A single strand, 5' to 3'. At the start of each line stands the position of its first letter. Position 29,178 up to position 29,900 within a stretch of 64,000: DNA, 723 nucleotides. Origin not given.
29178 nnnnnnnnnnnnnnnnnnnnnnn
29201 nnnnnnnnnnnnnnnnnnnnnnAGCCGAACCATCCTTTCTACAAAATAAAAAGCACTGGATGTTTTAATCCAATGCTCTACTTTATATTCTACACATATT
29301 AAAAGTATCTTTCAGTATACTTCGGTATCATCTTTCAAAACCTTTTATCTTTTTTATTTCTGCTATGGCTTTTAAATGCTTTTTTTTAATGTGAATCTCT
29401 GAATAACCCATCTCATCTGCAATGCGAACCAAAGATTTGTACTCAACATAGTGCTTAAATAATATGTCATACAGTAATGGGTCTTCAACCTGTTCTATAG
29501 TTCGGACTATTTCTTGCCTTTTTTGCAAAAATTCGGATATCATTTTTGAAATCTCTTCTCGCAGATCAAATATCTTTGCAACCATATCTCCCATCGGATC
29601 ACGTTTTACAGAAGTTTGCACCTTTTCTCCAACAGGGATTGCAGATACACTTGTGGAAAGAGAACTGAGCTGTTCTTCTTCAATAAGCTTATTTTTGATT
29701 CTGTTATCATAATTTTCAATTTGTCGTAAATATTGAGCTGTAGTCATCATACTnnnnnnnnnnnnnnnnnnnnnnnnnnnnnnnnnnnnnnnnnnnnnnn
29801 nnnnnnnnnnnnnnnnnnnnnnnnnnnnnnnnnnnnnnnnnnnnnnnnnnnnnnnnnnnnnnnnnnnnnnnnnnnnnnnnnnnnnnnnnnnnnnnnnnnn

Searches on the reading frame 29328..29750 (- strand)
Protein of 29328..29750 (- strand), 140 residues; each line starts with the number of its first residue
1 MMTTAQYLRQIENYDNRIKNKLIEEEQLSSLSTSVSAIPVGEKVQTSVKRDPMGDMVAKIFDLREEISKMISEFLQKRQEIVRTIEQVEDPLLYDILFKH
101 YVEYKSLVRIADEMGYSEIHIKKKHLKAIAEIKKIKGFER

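Call 16: search_protein_families(library=pfam, proteins=[window:29328-29750:-], max_evalue=0.01)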
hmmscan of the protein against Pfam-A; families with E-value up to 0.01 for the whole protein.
window:29328-29750:- (140 aa): 4 families
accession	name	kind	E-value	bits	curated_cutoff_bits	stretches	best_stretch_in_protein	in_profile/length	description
PF07374.17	DUF1492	-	2.4e-05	24.9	21.5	1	42-128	10-95/100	Protein of unknown function (DUF1492)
PF06530.18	Phage_antitermQ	-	0.00076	19.8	26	1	80-128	55-102/118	Phage antitermination protein Q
PF04545.22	Sigma70_r4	-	0.0068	16.3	24.1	0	97-134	13-50/50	Sigma-70, region 4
PF17279.8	DUF5344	-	0.0095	16.9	27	0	25-87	12-72/87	Family of unknown function (DUF5344)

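Call 17: search_protein_families(library=phrogs, proteins=[window:29328-29750:-], max_evalue=0.001)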
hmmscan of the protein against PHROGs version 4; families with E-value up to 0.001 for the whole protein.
window:29328-29750:- (140 aa): 3 families
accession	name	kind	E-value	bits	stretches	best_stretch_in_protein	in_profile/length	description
phrog_36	-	transcription regulation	3.6e-19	70.3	1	1-137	53-188/220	transcriptional regulator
phrog_79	-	transcription regulation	1.1e-05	26.2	1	80-133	81-134/156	anti-termination protein Q-like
phrog_248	-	transcription regulation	4.7e-05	24.5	1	7-131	28-132/161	transcriptional activator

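Call 40: search_solved_structures(query=window:29331-29750:-, max_evalue=10, show_alignments=2)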
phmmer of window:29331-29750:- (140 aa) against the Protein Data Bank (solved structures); distinct sequences matched with E-value up to 10: 3.
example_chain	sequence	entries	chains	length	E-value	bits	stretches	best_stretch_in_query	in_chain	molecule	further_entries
8qua_A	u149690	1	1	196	0.13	16.3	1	58-108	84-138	Probable GTP-binding protein EngB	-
2pjw_H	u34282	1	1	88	0.74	13.8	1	45-85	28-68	Uncharacterized protein YHL002W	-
8th8_S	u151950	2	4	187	7.6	10.5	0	18-87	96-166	Coiled-coil domain-containing protein 153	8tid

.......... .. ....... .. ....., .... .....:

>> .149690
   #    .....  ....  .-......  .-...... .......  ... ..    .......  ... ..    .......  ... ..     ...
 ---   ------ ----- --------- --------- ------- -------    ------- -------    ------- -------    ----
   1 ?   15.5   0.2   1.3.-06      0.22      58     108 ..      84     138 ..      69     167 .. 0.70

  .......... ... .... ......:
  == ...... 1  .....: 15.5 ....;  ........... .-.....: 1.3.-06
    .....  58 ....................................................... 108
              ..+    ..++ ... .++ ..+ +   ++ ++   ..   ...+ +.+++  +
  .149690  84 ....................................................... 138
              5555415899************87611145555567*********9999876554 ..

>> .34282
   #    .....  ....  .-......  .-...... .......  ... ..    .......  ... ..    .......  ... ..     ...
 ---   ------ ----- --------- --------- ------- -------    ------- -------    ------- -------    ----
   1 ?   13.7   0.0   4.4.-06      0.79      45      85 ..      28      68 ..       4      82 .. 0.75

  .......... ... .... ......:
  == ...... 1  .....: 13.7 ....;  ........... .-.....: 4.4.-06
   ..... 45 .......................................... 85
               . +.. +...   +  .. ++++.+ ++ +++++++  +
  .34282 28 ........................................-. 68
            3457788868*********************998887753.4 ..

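Call 41: search_protein_families(library=ncbifam, proteins=[window:29331-29750:-], max_evalue=0.1)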
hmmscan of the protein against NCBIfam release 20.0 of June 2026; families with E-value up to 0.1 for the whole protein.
window:29331-29750:- (140 aa): 2 families
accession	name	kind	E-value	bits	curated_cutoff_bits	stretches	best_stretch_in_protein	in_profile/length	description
TIGR02937.1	sigma70-ECF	superfamily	0.00026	20.7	42.9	1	7-134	67-163/165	sigma-70 family RNA polymerase sigma factor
NF047905.1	SucbenSynMenCBdel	equivalog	0.024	13.9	500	1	73-125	166-217/327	o-succinylbenzoate synthase MenC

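Call 42: find_homologous_proteins(query=window:29331-29750:-, max_evalue=0.001)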
Query window:29331-29750:- (140 aa): 56 proteins with E <= 0.001 among 93 candidates.
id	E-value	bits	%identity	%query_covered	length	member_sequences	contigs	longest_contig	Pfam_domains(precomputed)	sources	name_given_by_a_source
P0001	1.1e-76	273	98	100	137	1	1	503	-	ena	-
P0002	1.2e-76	273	94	100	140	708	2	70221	PF07374.18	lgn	-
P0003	1.6e-70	253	86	99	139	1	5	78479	PF07374.18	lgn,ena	-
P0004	1.0e-69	251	99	88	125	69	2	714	-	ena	-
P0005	2.2e-69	250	84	100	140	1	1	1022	PF07374.18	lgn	-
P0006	1.3e-67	244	83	99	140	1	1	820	PF07374.18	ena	-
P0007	7.5e-58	212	73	99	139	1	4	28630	PF07374.18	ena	-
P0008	1.6e-57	211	72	99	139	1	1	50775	PF07374.18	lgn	-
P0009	1.8e-57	211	72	99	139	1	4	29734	PF07374.18,PF04545.23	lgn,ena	-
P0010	4.2e-57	210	72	99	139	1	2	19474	PF07374.18,PF04545.23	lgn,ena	-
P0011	5.0e-57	210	72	99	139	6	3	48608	PF07374.18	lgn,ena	-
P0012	5.7e-57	210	72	99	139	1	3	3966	PF07374.18,PF04545.23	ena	-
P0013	5.7e-57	210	72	99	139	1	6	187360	PF07374.18,PF04545.23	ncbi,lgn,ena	-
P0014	5.9e-57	210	72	99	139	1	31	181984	PF07374.18,PF04545.23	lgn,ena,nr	nr:MAG TPA: Protein of unknown function (DUF1492) [Bacteriophage sp.] DAM59125.1 MAG TPA: Protein of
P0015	5.9e-57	210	72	99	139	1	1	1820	PF07374.18,PF04545.23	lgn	-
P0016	7.6e-57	209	72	99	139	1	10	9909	PF07374.18,PF04545.23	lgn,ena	-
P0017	7.9e-57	209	72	99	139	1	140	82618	PF07374.18,PF04545.23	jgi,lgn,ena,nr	jgi:DNA-directed RNA polymerase specialized sigma subunit|nr:MAG TPA: Protein of unknown function (D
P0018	7.9e-57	209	72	99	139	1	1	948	PF07374.18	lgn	-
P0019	8.3e-57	209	72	99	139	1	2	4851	PF07374.18,PF04545.23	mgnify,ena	mgnify:FL=1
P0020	1.3e-56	208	72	99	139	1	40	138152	PF07374.18,PF04545.23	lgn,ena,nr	nr:MAG TPA: Protein of unknown function (DUF1492) [Caudoviricetes sp.]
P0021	1.7e-56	208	72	99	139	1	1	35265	PF07374.18,PF04545.23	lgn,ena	-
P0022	1.7e-56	208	72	99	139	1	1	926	PF07374.18,PF04545.23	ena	-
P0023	1.9e-56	208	72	99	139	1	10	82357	PF07374.18,PF04545.23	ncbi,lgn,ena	-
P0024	2.3e-56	208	72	99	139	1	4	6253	PF07374.18,PF04545.23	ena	-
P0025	2.3e-56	208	72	99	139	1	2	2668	PF07374.18,PF04545.23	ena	-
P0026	2.4e-56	208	71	99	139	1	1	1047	PF07374.18,PF04545.23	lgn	-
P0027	2.5e-56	208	72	99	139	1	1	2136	PF07374.18,PF04545.23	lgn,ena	-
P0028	2.8e-56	207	71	99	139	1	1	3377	PF07374.18,PF04545.23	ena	-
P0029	3.2e-56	207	71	99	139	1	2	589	PF07374.18,PF04545.23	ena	-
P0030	3.5e-56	207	72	99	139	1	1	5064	PF07374.18,PF04545.23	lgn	-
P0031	4.0e-56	207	72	99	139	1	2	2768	PF07374.18,PF04545.23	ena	-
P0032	4.2e-56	207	72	99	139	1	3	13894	PF07374.18,PF04545.23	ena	-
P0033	4.3e-56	207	72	99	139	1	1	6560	PF07374.18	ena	-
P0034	5.3e-56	206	71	99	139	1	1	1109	PF07374.18,PF04545.23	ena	-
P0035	6.5e-56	206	71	99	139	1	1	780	PF07374.18,PF04545.23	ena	-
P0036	7.9e-56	206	72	99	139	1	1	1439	PF07374.18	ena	-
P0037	1.1e-55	205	71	99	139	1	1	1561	PF07374.18,PF04545.23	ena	-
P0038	1.6e-55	205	71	99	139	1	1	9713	PF07374.18,PF04545.23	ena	-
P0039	2.8e-55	204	72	99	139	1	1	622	PF07374.18,PF04545.23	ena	-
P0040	4.4e-55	203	72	99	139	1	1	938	PF07374.18,PF04545.23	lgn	-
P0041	4.7e-55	203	72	99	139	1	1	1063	PF07374.18,PF04545.23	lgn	-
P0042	6.4e-55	203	72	99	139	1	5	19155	PF07374.18,PF04545.23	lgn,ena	-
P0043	7.2e-55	203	72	99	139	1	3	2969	PF07374.18,PF04545.23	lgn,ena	-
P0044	8.8e-55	203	71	99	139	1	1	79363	PF07374.18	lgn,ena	-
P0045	8.8e-55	202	72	99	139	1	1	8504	PF07374.18,PF04545.23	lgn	-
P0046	1.0e-54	202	72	99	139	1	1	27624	PF07374.18,PF04545.23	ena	-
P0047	7.2e-54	200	71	99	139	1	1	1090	PF07374.18,PF04545.23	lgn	-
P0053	2.8e-34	136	52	99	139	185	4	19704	PF07374.18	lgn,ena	-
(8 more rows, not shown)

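Call 43: find_encoding_contigs(protein=P0053, flank=10000, max_places=4)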
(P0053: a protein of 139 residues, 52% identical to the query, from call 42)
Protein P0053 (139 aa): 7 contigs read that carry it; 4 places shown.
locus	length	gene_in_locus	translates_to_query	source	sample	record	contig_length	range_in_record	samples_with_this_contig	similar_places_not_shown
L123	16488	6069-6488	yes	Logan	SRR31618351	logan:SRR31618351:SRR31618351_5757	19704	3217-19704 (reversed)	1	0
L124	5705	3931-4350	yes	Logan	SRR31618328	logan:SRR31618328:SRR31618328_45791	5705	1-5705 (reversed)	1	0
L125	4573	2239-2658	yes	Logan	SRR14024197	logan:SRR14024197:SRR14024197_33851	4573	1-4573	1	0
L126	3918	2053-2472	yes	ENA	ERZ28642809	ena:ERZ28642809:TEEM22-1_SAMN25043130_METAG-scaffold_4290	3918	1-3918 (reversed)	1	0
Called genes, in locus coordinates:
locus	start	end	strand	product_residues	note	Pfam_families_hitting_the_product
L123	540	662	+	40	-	-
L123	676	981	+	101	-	-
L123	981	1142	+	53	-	-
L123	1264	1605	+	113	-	-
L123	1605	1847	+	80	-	-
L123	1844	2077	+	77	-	PF14205:Cys_rich_KTR (weak)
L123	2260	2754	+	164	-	-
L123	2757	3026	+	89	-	-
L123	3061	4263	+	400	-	PF01139:RtcB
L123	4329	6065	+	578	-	PF22530:Terminase-T7_RNaseH-like (faint)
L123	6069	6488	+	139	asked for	PF07374:DUF1492 (weak)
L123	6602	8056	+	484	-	PF05133:SPP1_portal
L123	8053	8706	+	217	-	PF04233:Phage_Mu_F (weak)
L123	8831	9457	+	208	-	-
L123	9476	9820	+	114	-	-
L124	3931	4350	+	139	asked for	PF07374:DUF1492 (weak)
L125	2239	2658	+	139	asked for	PF07374:DUF1492 (weak)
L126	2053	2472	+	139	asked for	PF07374:DUF1492 (weak)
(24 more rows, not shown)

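Call 44: find_encoding_contigs(protein=P0013, flank=10000, max_places=4)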
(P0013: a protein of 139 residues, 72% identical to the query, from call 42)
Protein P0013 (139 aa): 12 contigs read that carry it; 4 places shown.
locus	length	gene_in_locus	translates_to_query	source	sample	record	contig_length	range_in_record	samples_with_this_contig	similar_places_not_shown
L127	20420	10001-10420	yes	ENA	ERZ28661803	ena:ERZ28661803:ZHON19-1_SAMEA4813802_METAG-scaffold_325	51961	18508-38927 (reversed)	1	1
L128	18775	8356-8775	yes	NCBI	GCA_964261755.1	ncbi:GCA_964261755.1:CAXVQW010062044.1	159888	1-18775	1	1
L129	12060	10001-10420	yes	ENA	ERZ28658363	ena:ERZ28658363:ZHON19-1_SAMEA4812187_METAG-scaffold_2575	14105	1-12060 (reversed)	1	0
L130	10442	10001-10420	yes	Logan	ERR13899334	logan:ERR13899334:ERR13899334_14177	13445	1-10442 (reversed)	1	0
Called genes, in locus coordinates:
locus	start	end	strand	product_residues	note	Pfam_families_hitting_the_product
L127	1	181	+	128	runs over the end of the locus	-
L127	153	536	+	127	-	-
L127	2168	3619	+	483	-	PF11443:DUF2828, PF13519:VWA_2 (faint), PF11443:DUF2828, PF25043:DUF7788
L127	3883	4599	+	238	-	PF01555:N6_N4_Mtase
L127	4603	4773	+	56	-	-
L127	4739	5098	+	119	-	-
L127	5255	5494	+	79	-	-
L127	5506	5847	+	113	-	-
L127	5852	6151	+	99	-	-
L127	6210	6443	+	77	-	-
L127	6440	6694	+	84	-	PF24024:DUF7336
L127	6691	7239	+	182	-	PF04011:LemA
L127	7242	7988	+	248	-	-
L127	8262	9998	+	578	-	PF22530:Terminase-T7_RNaseH-like (faint)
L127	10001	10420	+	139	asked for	PF04545:Sigma70_r4 (faint), PF07374:DUF1492 (weak)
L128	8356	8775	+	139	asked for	PF04545:Sigma70_r4 (faint), PF07374:DUF1492 (weak)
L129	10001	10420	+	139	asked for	PF04545:Sigma70_r4 (faint), PF07374:DUF1492 (weak)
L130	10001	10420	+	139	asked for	PF04545:Sigma70_r4 (faint), PF07374:DUF1492 (weak)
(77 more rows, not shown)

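Call 47: search_dna_similar(query=window:29331-29750:-, collection=phages, mode=protein, max_evalue=0.01, max_rows=30)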
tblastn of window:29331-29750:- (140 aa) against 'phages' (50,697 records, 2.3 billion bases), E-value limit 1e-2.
Records with a match: 20; places in all: 20; records where one place covers at least 80% of the query: 19.
Best place of each record, by identity: 95-99% 1; <60% 19.
By first word of the organism name: Streptococcus 11; Ruminococcus 3; Bacteriophage 2; Erysipelothrix 1; Oscillospirales 1; Acutalibacteraceae 1; Terrisporobacter 1.
By host as written in the record: - 5; Streptococcus thermophilus 4; Ruminococcus sp. 3; Erysipelothrix rhusiopathiae ZJ 1; Oscillospirales 1; Streptococcus uberis C8329 1; Streptococcus vestibularis SVE8 1; Streptococcus macedonicus 33MO 1; and 3 more.
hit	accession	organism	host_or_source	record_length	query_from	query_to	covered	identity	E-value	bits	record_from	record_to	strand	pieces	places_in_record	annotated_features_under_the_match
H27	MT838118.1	Bacteriophage sp.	human fecal samples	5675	1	140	100%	95.7%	3e-70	233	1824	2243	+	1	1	record has no annotation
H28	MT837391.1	Bacteriophage sp.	human fecal samples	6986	2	117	83%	32.8%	3e-10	62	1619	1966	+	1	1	record has no annotation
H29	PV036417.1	Ruminococcus phage NatCom_3870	Ruminococcus sp.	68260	2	117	83%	32.8%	1e-8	58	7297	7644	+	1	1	transcriptional regulator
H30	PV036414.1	Ruminococcus phage NatCom_2329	Ruminococcus sp.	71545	2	117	83%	32.8%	1e-8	58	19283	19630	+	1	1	transcriptional regulator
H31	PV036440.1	Ruminococcus phage NatCom_28775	Ruminococcus sp.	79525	2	117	83%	32.8%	1e-8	58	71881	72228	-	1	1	transcriptional regulator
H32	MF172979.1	Erysipelothrix phage phi1605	Erysipelothrix rhusiopathiae ZJ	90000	2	115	81%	33.3%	3e-5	48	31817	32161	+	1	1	hypothetical protein (x2)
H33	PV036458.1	Oscillospirales phage IMGVR 15609780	Oscillospirales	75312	2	117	83%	32.0%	1e-6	52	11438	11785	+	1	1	transcriptional regulator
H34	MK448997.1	Streptococcus phage Javan630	Streptococcus uberis C8329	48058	2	115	81%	30.4%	6e-4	44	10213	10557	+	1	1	hypothetical protein (x2)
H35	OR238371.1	Streptococcus phage SVep1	Streptococcus vestibularis SVE8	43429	2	114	81%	29.8%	1e-5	49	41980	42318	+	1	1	hypothetical protein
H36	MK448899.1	Streptococcus phage Javan288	Streptococcus macedonicus 33MO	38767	2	117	83%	27.4%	4e-4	45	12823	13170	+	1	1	hypothetical protein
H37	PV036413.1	Acutalibacteraceae phage NatCom_991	Acutalibacteraceae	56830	2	115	81%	27.0%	6e-3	41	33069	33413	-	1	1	transcriptional regulator | hypothetical protein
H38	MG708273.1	Streptococcus phage vB_SthS_VA698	Streptococcus thermophilus VA698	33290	2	117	83%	25.0%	1e-3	43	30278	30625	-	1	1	hypothetical protein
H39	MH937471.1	Streptococcus phage CHPC927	Streptococcus thermophilus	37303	2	117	83%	25.0%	2e-3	43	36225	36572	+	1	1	hypothetical protein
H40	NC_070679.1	Streptococcus phage CHPC927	Streptococcus thermophilus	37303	2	117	83%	25.0%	2e-3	43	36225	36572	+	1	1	hypothetical protein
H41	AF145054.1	Streptococcus phage 7201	-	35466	2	117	83%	25.0%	2e-3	42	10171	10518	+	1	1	orf19: ORF19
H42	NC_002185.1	Streptococcus phage 7201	Streptococcus thermophilus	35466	2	117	83%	25.0%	2e-3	42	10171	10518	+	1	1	transcriptional regulator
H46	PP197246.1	Terrisporobacter phage TPDSL_ph1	Terrisporobacter petrolearius DSL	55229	2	90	64%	30.0%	1e-3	44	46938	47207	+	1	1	transcriptional regulator | DNA helicase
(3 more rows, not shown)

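Call 48: get_annotated_region(hit=H29, flank=2500)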
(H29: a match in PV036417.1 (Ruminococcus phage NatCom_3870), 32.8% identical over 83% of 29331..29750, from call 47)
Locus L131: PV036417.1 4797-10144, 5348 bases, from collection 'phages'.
description: Ruminococcus phage NatCom_3870, complete genome.
organism: Ruminococcus phage NatCom_3870 (NCBI taxid 3403541)
taxonomy: Viruses; Duplodnaviria; Heunggongvirae; Uroviricota; Caudoviricetes; Ca. Heliusvirales
host: Ruminococcus sp.; source: human feces; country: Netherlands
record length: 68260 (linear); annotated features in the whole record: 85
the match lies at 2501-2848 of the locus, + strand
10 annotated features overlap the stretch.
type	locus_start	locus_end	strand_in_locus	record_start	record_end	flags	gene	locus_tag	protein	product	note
CDS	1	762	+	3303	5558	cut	-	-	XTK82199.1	DNA helicase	-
CDS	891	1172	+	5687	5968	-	-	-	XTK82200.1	hypothetical protein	-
CDS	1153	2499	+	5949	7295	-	-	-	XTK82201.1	DNA helicase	-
CDS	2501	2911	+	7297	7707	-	-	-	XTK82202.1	transcriptional regulator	-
CDS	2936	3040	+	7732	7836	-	-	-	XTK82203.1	hypothetical protein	-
CDS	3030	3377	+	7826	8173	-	-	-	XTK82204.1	HNH endonuclease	-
CDS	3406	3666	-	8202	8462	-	-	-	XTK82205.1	hypothetical protein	-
CDS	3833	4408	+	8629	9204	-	-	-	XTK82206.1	hypothetical protein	-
CDS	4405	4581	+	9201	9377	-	-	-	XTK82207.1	hypothetical protein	-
CDS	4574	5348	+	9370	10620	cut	-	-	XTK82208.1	DNA methyltransferase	-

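Call 49: get_annotated_region(hit=H36, flank=2000)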
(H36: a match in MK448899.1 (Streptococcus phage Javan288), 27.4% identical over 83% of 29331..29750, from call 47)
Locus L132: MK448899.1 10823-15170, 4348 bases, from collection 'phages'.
description: Streptococcus phage Javan288, complete genome.
organism: Streptococcus phage Javan288 (NCBI taxid 2548094)
taxonomy: Viruses; Duplodnaviria; Heunggongvirae; Uroviricota; Caudoviricetes; Aliceevansviridae; Moineauvirus
host: Streptococcus macedonicus 33MO; source: -; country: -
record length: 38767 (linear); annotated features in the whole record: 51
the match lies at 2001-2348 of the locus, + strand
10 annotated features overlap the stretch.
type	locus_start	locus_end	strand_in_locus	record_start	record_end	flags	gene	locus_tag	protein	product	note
CDS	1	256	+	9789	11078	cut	-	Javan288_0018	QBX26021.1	hypothetical protein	FIG01115155: hypothetical protein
CDS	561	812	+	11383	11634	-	-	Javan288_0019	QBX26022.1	hypothetical protein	-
CDS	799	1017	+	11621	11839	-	-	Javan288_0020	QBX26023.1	hypothetical protein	-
CDS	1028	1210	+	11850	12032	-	-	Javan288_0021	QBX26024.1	hypothetical protein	-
CDS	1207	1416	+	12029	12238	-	-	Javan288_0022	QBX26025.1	hypothetical protein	-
CDS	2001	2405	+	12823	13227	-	-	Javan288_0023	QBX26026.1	hypothetical protein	-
CDS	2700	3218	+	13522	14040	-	-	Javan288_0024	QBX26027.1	homing endonuclease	-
CDS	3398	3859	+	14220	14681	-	-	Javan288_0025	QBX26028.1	terminase small subunit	-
CDS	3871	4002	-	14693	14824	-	-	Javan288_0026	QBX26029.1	hypothetical protein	-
CDS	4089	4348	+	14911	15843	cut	-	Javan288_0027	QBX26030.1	hypothetical protein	-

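Call 50: get_annotated_region(hit=H32, flank=2000)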
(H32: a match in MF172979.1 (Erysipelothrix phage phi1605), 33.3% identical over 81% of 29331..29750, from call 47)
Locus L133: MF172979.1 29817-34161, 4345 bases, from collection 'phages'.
description: Erysipelothrix phage phi1605, complete genome.
organism: Erysipelothrix phage phi1605 (NCBI taxid 2006938)
taxonomy: Viruses; Duplodnaviria; Heunggongvirae; Uroviricota; Caudoviricetes
host: Erysipelothrix rhusiopathiae ZJ; source: swine; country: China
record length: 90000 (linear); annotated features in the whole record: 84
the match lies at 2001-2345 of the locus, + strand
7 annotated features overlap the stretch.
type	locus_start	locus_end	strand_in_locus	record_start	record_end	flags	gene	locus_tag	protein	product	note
CDS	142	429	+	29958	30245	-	-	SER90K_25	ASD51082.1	hypothetical protein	orf2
CDS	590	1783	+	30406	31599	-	-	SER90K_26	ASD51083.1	DNA helicase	HepA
CDS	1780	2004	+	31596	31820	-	-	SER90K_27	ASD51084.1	hypothetical protein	-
CDS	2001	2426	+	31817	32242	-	-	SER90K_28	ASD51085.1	hypothetical protein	-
CDS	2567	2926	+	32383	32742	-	-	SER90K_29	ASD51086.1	HNH endonuclease domain protein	HNH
CDS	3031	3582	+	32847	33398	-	-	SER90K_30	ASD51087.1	hypothetical protein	-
CDS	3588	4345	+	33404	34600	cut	-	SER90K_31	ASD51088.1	S-adenosylmethionine synthetase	S-AdoMet-synt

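Call 51: get_annotated_region(hit=H42, flank=2000)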
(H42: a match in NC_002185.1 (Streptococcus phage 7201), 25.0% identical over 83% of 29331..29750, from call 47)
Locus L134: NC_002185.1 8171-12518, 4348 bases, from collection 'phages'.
description: Streptococcus phage 7201, complete genome.
organism: Streptococcus phage 7201 (NCBI taxid 2905727)
taxonomy: Viruses; Duplodnaviria; Heunggongvirae; Uroviricota; Caudoviricetes; Aliceevansviridae; Moineauvirus; Moineauvirus mv7201
host: Streptococcus thermophilus; source: -; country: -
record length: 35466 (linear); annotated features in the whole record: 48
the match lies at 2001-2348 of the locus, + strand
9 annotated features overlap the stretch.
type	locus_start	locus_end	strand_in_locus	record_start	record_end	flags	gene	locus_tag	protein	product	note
CDS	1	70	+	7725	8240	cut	-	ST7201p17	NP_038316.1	ORF15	-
CDS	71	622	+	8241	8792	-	-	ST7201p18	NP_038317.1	DNA binding protein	putative DNA binding protein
CDS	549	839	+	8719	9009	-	-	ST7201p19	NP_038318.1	ORF17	-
CDS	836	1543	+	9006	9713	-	-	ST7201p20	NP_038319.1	DUF1340 domain-containing protein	-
CDS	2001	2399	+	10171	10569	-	-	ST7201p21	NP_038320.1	transcriptional regulator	-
CDS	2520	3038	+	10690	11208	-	-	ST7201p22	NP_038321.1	HNH endonuclease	-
misc_feature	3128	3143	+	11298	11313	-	-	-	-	-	cos site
CDS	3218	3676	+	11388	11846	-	-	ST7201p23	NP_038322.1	terminase small subunit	putative small subunit of the terminase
CDS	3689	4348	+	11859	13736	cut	-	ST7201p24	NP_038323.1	terminase large subunit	putative large subunit of the terminase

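Call 63: predict_structure(alignment_id=A1)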
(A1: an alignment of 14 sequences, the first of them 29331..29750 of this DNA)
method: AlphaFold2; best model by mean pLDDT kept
length: 140 residues; sequences in the alignment: 14
mean_pLDDT: 76.7   pTM: 0.53
mean pLDDT of the five models: 76.7, 74.8, 74.0, 72.2, 55.4
residues with pLDDT >= 90: 47; 70-90: 45; 50-70: 30; < 50: 18
segments of 3 or more residues with pLDDT < 50: 34-49
pLDDT, mean of each block of 10 residues (from residue 1): 61 72 65 47 42 70 83 86 92 95 92 96 95 76
secondary structure, 60 per line:
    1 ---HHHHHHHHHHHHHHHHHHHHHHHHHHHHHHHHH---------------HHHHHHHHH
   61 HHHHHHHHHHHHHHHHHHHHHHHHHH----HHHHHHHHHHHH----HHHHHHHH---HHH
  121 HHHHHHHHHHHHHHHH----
elements in order: H4-36 H52-86 H91-102 H107-114 H118-136

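Call 65: fold_search(model_id=the predicted structure, library=pdb)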
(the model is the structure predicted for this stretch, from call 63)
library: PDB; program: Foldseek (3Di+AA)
matches with E <= 10: 264; with E <= 0.001: 0
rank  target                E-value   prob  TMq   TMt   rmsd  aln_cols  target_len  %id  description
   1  6dxo_A                4.8e-02  0.98  0.38  0.39  13.4       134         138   14  1.8 A structure of RsbN-BldN complex. (released 2018-07-11)
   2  7lq4_A                8.4e-02  0.89  0.37  0.28  21.9       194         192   10  Rr (RsiG)2-(c-di-GMP)2-WhiG complex (released 2021-07-14)
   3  5wur_A                2.1e-01  0.82  0.37  0.33  17.9       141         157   11  Crystal structure of SigW in complex with its anti-sigma RsiW, an oxdized form (released 2017-03-29)
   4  9a50_A                2.6e-01  0.84  0.42  0.23  16.1       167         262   15  Integrative model of RPSB-RPOC by crosslinking MS and deep learning (released 2024-09-18)
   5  6pfj_A                3.3e-01  0.75  0.35  0.23  17.4       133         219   16  Structure of S. venezuelae RsiG-WhiG-(ci-di-GMP) complex, P64 crystal form (released 2019-11-13)
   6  4nqw_A                3.9e-01  0.66  0.36  0.34  16.9       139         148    9  Structure of Mycobacterium tuberculosis extracytoplasmic function sigma factor SigK in complex with the cytosolic doma (released 2014-01-22)
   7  6dv9_F                4.2e-01  0.69  0.40  0.33  19.5       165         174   13  Crystal structure of Mycobacterium tuberculosis transcription initiation complex(ECF sigma factor L) containing 5nt RN (released 2019-02-20)
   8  4mbe_C                4.2e-01  0.30  0.20  0.25  11.9        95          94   23  Sac3:Sus1:Cdc31:Nup1 complex (released 2014-07-02)
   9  1or7_A                4.4e-01  0.60  0.38  0.31  13.7       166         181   10  Crystal Structure of Escherichia coli sigmaE with the Cytoplasmic Domain of its Anti-sigma RseA (released 2003-04-15)
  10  5wuq_B                4.7e-01  0.63  0.37  0.33  17.5       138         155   10  Crystal structure of SigW in complex with its anti-sigma RsiW, a zinc binding form (released 2017-03-29)
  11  8x6g_H                4.7e-01  0.47  0.35  0.21  20.9       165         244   15  Cryo-EM structure of Staphylococcus aureus sigB-dependent RNAP-promoter open complex (released 2024-06-05)
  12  1or7_B                5.9e-01  0.51  0.38  0.34  14.0       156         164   12  Crystal Structure of Escherichia coli sigmaE with the Cytoplasmic Domain of its Anti-sigma RseA (released 2003-04-15)
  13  8i7o_B8               7.8e-01  0.15  0.27  0.22  16.4       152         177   14  In situ structure of axonemal doublet microtubules in mouse sperm with 16-nm repeat (released 2023-10-11)
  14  8jzt_A                8.3e-01  0.99  0.34  0.79   1.2        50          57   18  The sigF and anti-sigma factor complex (released 2024-10-16)
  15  5wuq_A                8.3e-01  0.38  0.35  0.31  18.3       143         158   12  Crystal structure of SigW in complex with its anti-sigma RsiW, a zinc binding form (released 2017-03-29)
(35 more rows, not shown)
